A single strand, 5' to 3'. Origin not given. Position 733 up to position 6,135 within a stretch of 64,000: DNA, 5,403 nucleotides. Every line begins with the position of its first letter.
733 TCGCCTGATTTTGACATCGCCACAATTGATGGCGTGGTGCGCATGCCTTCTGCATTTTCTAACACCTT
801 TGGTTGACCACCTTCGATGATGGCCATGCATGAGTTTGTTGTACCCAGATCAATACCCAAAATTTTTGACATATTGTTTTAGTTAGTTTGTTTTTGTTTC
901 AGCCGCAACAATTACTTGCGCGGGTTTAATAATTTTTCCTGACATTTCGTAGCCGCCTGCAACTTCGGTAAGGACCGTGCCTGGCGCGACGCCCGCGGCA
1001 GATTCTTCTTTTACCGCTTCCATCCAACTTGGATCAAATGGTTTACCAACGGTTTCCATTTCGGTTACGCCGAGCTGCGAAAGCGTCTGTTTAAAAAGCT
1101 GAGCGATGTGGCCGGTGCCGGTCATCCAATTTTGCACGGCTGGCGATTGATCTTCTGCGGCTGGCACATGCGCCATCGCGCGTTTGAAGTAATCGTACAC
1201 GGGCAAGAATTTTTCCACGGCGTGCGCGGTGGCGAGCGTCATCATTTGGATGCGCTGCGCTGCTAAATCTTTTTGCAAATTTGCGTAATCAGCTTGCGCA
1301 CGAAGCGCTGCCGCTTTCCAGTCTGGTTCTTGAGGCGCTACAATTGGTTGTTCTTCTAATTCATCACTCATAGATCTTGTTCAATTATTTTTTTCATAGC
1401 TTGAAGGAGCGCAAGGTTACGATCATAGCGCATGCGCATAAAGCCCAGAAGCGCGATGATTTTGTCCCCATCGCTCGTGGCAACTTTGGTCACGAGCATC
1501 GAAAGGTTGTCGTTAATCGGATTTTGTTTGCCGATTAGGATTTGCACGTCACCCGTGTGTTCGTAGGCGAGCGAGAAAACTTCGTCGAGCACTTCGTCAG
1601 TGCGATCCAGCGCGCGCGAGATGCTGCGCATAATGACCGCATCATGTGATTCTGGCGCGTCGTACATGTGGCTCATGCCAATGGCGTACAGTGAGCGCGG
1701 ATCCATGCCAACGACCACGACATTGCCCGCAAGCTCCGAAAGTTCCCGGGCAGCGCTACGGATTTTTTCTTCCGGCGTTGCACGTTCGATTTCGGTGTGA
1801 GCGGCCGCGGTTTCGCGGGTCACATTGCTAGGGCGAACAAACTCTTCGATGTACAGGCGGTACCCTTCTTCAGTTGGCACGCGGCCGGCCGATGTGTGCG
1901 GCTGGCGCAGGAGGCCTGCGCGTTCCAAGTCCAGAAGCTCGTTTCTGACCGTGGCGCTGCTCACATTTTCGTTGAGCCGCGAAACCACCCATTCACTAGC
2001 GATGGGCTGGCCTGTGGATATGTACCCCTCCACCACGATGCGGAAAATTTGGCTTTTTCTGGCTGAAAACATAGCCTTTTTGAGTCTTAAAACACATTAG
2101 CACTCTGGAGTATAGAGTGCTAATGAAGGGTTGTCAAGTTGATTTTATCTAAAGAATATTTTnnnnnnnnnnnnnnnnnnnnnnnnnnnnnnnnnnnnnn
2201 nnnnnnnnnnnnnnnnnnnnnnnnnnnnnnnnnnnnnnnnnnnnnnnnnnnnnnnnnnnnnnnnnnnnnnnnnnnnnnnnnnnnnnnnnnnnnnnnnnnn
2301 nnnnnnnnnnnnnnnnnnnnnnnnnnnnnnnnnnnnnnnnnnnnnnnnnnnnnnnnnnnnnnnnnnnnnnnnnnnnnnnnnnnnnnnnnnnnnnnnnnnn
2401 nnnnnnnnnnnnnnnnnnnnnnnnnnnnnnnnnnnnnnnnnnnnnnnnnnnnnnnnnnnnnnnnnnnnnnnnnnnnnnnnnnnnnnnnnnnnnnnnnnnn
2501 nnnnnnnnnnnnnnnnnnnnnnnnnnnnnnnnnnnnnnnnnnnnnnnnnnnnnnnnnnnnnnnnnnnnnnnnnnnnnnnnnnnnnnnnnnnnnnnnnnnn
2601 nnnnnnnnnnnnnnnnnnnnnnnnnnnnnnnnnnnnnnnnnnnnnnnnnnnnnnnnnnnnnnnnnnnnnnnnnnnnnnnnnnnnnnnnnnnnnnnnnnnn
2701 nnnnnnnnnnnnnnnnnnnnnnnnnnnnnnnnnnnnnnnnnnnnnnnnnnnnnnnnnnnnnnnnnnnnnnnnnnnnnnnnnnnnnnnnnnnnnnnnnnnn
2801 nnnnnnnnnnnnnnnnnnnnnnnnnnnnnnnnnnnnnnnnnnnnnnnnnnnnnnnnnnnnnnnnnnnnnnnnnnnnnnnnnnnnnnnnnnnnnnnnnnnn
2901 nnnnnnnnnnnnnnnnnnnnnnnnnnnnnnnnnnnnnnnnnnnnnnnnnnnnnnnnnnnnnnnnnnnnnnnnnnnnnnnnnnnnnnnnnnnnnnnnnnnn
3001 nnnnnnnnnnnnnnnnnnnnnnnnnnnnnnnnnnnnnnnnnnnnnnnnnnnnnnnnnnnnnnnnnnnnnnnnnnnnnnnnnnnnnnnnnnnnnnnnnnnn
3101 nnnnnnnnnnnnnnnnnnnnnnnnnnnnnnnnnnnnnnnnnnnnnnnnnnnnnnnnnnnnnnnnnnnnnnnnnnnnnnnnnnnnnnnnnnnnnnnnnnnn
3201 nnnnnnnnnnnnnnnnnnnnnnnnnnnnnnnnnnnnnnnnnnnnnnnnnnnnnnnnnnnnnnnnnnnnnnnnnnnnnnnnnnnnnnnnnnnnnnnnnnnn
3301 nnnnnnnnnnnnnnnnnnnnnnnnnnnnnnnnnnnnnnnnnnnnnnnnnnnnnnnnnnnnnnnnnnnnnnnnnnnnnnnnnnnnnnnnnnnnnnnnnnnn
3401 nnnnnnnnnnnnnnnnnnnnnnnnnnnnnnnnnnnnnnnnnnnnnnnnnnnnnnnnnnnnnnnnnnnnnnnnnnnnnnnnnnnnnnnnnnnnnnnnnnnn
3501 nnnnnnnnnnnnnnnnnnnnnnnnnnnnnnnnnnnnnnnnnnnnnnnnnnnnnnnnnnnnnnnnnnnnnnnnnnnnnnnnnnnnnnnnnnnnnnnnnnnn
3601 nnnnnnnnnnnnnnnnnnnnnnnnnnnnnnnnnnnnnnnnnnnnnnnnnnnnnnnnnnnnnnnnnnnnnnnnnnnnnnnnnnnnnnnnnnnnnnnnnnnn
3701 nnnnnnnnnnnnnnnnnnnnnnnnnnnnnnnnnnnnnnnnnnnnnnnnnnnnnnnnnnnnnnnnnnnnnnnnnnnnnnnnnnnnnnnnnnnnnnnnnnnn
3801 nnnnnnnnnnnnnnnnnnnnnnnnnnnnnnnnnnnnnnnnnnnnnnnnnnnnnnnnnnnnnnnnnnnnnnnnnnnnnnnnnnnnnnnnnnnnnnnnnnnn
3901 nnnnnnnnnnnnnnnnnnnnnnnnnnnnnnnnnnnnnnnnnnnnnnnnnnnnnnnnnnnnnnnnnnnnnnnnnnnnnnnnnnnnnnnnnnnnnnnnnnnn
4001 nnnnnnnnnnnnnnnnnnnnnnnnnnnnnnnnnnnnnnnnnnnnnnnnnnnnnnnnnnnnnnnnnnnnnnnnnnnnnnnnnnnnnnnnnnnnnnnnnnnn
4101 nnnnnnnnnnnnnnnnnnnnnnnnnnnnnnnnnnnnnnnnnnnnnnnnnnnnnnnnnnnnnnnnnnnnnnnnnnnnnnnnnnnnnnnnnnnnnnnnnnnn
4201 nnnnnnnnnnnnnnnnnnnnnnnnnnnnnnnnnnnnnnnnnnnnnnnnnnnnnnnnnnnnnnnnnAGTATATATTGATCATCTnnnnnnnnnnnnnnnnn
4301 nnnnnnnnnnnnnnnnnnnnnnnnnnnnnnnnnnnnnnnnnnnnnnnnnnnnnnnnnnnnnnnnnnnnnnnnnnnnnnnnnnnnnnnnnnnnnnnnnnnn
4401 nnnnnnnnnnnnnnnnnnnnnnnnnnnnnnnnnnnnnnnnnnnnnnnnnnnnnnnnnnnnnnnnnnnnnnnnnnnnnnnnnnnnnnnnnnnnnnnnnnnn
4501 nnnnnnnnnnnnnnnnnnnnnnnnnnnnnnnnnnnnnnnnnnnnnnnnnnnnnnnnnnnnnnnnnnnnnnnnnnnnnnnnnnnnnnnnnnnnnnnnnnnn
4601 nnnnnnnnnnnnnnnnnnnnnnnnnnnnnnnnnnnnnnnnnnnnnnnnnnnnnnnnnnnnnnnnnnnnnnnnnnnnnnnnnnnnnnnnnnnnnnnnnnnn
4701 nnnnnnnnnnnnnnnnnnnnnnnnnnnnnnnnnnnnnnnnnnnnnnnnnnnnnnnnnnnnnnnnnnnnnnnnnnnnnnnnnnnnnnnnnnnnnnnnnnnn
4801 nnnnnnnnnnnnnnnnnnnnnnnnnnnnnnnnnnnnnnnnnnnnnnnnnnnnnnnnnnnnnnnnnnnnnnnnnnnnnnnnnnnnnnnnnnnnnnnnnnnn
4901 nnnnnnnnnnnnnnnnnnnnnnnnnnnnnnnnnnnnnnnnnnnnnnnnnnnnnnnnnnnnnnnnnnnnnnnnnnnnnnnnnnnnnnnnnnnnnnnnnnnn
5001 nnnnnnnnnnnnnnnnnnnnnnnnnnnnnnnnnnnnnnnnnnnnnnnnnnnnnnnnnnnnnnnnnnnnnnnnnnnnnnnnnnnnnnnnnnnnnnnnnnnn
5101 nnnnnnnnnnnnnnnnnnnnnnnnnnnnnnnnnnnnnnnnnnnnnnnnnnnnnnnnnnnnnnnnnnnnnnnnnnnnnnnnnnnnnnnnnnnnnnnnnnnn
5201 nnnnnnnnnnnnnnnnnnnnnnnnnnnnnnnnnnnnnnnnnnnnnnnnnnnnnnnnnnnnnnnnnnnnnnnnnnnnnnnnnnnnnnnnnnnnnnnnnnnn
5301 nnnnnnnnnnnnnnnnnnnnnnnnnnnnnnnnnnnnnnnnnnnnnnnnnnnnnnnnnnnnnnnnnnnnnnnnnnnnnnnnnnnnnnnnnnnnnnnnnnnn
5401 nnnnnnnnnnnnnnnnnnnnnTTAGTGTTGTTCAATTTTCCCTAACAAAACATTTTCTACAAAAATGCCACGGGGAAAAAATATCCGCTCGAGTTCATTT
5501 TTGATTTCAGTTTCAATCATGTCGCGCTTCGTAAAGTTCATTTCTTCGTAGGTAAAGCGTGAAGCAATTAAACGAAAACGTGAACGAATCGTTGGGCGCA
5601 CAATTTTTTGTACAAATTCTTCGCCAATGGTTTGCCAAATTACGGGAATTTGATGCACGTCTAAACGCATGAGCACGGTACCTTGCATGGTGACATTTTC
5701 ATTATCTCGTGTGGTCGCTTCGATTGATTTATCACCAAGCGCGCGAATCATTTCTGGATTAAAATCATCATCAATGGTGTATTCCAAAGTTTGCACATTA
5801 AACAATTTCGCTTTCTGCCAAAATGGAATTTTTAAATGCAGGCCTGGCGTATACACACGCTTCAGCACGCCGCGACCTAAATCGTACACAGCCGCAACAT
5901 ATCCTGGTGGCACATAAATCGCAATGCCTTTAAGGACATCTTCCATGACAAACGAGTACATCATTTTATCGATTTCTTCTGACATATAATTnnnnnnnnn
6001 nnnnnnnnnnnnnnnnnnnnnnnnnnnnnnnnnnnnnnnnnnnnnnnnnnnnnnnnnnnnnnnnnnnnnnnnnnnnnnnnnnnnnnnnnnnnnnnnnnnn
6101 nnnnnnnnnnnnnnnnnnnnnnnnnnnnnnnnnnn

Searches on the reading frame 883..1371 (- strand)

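Call 63: search_protein_families(library=pfam, proteins=[window:883-1371:-], max_evalue=0.00001)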
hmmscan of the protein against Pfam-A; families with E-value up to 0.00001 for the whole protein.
window:883-1371:- (162 aa): 1 family
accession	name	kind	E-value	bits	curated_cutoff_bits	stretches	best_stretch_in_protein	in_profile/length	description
PF01025.24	GrpE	-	9.1e-33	113.7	25.8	1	17-156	29-164/165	GrpE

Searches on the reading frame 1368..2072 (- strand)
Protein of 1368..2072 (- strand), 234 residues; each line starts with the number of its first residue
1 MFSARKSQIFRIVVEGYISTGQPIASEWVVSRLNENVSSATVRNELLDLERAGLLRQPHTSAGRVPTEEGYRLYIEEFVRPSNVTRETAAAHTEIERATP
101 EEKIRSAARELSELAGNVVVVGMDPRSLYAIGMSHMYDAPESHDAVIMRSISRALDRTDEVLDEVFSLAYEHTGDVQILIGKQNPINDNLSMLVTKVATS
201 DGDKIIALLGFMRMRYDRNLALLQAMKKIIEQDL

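Call 63: search_protein_families(library=pfam, proteins=[window:1368-2072:-], max_evalue=0.00001)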
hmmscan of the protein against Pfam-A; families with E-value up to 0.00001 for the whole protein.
window:1368-2072:- (234 aa): 1 family
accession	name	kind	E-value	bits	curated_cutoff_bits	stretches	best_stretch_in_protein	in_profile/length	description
PF01628.27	HrcA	-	9.2e-11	42.6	22.2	1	94-218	89-213/215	HrcA protein C terminal domain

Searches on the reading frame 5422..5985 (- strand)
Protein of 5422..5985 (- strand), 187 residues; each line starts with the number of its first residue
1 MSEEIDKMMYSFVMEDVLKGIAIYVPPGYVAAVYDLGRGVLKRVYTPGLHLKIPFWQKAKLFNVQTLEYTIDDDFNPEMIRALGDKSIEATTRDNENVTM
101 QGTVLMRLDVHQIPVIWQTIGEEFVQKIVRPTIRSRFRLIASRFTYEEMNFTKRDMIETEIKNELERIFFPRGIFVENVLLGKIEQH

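Call 63: search_protein_families(library=pfam, proteins=[window:5422-5985:-], max_evalue=0.00001)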
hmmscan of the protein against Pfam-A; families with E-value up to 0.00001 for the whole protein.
window:5422-5985:- (187 aa): 1 family
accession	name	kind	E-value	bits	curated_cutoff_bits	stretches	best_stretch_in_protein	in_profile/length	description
PF01145.31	Band_7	-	8.1e-25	88.3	23.6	1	25-185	3-146/176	SPFH domain / Band 7 family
